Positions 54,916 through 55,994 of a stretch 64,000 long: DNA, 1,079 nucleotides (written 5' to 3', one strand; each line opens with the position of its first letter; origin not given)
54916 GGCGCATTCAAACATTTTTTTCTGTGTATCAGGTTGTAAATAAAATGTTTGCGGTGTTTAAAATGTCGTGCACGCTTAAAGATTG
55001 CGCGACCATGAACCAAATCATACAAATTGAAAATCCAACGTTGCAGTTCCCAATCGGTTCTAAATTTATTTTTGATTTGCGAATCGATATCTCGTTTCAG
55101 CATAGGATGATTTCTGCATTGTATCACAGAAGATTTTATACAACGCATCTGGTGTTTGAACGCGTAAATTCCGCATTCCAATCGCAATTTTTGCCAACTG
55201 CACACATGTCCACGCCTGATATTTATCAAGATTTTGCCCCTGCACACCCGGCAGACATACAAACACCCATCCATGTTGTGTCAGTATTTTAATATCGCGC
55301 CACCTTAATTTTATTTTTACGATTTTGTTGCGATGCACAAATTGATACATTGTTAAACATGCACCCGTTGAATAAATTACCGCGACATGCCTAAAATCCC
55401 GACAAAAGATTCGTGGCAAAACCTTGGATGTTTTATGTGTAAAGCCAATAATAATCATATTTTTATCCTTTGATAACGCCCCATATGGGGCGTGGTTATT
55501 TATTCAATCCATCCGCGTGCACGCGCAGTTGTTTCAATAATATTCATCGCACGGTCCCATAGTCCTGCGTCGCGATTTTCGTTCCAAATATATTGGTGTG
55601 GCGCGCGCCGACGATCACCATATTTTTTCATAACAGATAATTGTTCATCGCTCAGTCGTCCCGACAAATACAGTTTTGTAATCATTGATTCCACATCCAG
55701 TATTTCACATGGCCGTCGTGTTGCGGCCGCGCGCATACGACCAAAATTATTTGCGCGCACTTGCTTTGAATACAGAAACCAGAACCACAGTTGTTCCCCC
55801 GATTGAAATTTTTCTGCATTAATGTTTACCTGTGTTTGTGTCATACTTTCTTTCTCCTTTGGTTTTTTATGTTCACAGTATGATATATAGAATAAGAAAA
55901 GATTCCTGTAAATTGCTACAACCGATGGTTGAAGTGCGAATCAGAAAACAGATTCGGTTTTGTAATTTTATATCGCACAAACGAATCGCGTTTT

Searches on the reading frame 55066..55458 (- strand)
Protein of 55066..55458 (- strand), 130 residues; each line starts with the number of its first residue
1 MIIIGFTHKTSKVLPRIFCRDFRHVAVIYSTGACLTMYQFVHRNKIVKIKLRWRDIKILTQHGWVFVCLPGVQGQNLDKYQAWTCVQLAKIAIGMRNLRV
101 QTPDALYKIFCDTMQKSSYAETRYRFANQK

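Call 5: search_protein_families(library=pfam, proteins=[window:55066-55458:-], max_evalue=0.01)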
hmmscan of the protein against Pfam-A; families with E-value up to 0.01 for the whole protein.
window:55066-55458:- (130 aa): 0 families

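Call 11: search_protein_families(library=ncbifam, proteins=[window:55066-55458:-], max_evalue=1)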
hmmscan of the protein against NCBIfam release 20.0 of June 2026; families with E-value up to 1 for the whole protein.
window:55066-55458:- (130 aa): 0 families

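Call 12: search_protein_families(library=pfam, proteins=[window:55066-55458:-], max_evalue=10)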
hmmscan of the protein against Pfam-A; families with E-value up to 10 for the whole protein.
window:55066-55458:- (130 aa): 1 family
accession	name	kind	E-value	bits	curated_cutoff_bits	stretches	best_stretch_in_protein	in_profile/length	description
PF09092.17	Lyase_N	-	0.071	13.4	26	1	82-129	123-162/166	Lyase, N terminal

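Call 40: search_protein_families(library=phrogs, proteins=[window:55066-55458:-], max_evalue=0.1)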
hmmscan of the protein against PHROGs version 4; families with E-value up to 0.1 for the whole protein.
window:55066-55458:- (130 aa): 0 families

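Call 47: search_solved_structures(query=A4, max_evalue=10)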
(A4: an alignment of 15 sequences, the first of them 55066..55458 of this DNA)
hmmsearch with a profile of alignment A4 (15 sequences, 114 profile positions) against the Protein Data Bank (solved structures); distinct sequences matched with E-value up to 10: 2.
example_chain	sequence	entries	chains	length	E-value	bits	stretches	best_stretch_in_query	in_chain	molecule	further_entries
3o6n_A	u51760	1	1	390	1.2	12.8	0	3-67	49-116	APL1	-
9m6x_M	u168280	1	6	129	1.3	12.6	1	51-103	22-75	Gp10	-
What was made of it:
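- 55066..55458 (-): orf130: conserved small protein of unknown function with invariant His24 and Cys85. No family hit (calls 5, 11, 12, 40, 47).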

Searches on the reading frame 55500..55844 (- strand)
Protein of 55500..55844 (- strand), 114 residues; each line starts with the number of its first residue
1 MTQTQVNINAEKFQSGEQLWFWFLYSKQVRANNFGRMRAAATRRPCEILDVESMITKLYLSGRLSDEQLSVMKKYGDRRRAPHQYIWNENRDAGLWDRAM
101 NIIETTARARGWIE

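Call 5: search_protein_families(library=pfam, proteins=[window:55500-55844:-], max_evalue=0.01)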
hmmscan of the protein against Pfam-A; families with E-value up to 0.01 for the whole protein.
window:55500-55844:- (114 aa): 0 families

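Call 11: search_protein_families(library=ncbifam, proteins=[window:55500-55844:-], max_evalue=1)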
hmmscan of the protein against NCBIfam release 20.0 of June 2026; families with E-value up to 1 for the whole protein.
window:55500-55844:- (114 aa): 0 families

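Call 12: search_protein_families(library=pfam, proteins=[window:55500-55844:-], max_evalue=10)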
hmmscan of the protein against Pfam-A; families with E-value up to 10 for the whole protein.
window:55500-55844:- (114 aa): 1 family
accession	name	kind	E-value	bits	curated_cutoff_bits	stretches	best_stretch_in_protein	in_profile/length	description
PF22548.2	AEP-TOTE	-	0.089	12.8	27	1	2-38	111-147/230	TOTE conflict system, Archaeo-Eukaryotic Primase domain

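Call 40: search_protein_families(library=phrogs, proteins=[window:55500-55844:-], max_evalue=0.1)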
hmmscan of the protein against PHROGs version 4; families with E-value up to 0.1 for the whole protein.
window:55500-55844:- (114 aa): 0 families

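Call 46: search_solved_structures(query=A3, max_evalue=10)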
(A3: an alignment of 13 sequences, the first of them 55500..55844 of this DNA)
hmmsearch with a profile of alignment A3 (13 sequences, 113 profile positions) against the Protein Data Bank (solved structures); distinct sequences matched with E-value up to 10: 1.
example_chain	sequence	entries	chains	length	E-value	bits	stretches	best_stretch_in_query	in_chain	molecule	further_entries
9hlz_b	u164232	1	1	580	1.6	12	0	19-67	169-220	ATPase expression protein 2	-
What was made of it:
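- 55500..55844 (-): orf114: conserved cytoplasmic protein of unknown function that follows virB10. No hit in Pfam, NCBIfam, PHROGs or PDB (calls 5, 11, 12, 40, 46).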
